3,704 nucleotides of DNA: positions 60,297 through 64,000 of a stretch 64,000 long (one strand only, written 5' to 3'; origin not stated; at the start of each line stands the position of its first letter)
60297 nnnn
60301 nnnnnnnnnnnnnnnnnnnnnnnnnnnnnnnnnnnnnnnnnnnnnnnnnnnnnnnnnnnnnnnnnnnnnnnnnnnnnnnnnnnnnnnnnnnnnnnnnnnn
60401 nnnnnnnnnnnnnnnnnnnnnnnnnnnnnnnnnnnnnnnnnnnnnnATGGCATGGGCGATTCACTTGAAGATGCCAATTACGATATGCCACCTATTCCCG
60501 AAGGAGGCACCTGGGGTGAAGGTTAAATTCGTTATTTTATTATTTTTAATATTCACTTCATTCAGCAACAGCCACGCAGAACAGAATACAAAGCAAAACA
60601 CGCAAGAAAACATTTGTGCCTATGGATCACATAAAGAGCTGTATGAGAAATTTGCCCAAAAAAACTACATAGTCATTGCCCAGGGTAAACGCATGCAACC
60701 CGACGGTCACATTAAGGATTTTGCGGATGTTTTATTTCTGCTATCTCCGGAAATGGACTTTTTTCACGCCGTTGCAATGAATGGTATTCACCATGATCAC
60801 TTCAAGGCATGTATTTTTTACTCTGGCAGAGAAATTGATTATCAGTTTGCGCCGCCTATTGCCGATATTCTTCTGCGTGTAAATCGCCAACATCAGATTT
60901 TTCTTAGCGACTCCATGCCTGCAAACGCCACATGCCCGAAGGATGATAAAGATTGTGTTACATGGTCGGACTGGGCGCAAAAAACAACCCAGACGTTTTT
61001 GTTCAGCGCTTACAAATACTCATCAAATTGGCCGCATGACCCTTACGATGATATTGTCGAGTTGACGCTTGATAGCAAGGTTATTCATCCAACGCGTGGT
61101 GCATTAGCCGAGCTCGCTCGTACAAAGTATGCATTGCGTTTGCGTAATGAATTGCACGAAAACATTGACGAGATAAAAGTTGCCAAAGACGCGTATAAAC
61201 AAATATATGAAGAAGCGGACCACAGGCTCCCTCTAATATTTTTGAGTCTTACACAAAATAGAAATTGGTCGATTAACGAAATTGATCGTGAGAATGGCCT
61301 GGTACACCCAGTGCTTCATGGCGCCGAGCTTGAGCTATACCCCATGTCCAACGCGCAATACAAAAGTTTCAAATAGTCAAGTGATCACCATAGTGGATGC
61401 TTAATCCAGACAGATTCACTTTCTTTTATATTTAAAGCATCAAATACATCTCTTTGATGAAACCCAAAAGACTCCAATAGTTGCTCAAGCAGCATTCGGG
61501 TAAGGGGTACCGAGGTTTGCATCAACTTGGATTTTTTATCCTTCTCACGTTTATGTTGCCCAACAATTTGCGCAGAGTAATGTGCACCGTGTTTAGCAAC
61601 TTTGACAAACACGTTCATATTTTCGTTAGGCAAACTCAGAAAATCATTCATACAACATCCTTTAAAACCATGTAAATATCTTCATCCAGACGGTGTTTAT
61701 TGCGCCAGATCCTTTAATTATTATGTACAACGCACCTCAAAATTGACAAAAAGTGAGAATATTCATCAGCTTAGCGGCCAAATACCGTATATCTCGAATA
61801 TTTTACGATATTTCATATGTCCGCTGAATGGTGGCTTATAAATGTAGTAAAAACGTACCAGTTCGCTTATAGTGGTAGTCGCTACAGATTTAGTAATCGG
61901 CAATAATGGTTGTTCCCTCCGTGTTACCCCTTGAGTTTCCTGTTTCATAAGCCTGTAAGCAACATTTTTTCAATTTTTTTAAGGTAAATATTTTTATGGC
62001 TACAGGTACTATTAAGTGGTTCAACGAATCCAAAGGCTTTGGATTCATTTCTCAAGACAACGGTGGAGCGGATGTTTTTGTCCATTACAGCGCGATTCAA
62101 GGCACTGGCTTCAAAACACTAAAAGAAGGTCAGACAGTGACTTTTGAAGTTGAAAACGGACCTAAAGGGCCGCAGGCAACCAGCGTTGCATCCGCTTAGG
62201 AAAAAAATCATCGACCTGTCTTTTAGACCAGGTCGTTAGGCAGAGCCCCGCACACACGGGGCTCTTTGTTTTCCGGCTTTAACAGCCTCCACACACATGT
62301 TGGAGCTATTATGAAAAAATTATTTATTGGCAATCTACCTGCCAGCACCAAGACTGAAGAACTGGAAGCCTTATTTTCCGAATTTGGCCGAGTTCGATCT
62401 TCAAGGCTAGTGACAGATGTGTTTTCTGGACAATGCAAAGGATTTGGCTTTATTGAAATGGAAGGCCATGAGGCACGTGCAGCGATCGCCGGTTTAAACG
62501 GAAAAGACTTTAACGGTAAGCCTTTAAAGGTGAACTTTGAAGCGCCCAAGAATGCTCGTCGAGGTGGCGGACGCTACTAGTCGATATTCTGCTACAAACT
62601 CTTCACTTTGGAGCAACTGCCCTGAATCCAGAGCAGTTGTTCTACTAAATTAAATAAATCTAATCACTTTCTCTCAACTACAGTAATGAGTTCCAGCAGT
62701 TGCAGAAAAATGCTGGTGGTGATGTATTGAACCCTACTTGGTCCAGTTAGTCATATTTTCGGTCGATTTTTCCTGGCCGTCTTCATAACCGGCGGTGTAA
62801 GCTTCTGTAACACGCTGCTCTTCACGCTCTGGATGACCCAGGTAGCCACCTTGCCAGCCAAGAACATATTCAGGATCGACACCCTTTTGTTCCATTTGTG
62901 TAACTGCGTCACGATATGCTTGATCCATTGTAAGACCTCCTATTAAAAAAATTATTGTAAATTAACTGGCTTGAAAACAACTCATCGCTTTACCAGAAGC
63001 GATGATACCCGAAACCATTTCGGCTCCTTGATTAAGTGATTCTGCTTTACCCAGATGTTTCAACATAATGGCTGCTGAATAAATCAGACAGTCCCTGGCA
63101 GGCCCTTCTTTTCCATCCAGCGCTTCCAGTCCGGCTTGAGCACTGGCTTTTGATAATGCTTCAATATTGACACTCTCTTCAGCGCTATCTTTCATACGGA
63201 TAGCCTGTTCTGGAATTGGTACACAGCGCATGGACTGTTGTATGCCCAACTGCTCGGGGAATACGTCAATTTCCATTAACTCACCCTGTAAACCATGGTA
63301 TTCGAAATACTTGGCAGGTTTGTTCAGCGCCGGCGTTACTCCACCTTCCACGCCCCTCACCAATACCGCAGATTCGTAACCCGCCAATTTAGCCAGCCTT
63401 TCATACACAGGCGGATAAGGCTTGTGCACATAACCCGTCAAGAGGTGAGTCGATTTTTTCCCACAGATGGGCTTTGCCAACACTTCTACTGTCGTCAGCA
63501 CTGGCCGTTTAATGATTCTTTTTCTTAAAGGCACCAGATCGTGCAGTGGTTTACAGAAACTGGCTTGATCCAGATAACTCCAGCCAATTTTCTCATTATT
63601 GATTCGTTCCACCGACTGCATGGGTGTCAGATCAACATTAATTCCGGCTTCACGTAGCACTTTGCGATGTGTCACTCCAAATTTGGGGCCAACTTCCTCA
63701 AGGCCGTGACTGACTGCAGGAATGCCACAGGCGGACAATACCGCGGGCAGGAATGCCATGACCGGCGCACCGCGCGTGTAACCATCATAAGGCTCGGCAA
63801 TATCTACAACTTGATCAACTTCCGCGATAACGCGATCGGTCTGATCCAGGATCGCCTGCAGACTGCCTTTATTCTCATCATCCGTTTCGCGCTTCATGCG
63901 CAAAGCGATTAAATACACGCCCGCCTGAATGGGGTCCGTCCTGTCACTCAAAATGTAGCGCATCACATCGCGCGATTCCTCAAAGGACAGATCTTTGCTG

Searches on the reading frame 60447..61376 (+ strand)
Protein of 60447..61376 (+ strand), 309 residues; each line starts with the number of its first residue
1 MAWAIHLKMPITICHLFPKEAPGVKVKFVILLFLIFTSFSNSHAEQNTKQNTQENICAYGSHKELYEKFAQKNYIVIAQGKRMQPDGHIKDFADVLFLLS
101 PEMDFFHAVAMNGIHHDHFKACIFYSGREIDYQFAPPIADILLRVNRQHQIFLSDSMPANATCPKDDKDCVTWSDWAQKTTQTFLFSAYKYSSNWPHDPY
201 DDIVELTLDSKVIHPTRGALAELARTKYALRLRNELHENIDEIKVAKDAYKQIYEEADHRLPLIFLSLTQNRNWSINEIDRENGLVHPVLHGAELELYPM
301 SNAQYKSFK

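Call 76: search_protein_families(library=pfam, proteins=[window:60447-61376:+], max_evalue=0.1)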
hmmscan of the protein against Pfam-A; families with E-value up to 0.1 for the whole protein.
window:60447-61376:+ (309 aa): 2 families
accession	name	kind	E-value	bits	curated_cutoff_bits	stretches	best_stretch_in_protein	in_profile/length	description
PF15183.11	MRAP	-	0.041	14.3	27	0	27-59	48-80/89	Melanocortin-2 receptor accessory protein family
PF06162.17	PgaPase_1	-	0.094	12.9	24.4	0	12-76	3-69/166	Putative pyroglutamyl peptidase PgaPase_1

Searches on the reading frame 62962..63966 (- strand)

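Call 99: search_protein_families(library=pfam, proteins=[window:62962-63966:-], max_evalue=0.00001)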
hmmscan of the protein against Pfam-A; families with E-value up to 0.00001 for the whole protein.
window:62962-63966:- (334 aa): 2 families
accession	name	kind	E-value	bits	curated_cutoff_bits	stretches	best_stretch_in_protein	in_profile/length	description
PF00591.27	Glycos_transf_3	-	1.8e-11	44.6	27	1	75-328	26-253/253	Glycosyl transferase family, a/b domain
PF02885.22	Glycos_trans_3N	-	4.9e-07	29.8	26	1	1-41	21-61/63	Glycosyl transferase family, helical bundle domain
